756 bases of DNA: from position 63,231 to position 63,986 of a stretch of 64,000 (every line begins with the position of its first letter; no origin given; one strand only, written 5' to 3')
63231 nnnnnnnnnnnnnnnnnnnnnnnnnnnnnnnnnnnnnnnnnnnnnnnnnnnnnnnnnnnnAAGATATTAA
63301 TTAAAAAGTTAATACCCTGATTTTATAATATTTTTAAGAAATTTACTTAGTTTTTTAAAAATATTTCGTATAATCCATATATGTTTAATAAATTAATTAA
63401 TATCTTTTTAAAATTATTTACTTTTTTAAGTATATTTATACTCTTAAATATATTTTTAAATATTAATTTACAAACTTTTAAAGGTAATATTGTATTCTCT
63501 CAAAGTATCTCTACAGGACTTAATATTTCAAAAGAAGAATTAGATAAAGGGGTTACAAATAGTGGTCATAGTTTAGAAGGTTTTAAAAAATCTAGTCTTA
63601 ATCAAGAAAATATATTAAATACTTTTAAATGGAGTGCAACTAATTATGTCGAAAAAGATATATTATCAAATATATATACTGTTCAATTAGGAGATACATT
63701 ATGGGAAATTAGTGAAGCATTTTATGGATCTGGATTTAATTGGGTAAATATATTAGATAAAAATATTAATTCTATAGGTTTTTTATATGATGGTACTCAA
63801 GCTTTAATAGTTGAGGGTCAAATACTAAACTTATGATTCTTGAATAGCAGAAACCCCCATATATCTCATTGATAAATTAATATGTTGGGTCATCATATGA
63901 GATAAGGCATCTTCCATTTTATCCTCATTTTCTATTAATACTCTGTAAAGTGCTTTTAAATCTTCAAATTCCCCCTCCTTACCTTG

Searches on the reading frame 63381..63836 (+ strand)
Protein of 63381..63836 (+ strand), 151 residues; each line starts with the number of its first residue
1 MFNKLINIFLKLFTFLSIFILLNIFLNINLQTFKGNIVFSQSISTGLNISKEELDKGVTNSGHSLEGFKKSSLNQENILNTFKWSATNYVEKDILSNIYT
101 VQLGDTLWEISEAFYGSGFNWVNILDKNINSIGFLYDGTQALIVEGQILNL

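Call 32: search_protein_families(library=pfam, proteins=[window:63381-63836:+], max_evalue=0.01)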
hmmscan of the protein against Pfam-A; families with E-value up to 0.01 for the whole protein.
window:63381-63836:+ (151 aa): 1 family
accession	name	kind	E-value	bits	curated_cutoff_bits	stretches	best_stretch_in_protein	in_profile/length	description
PF01476.26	LysM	-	0.00019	21.8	20.9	1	99-128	1-27/43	LysM domain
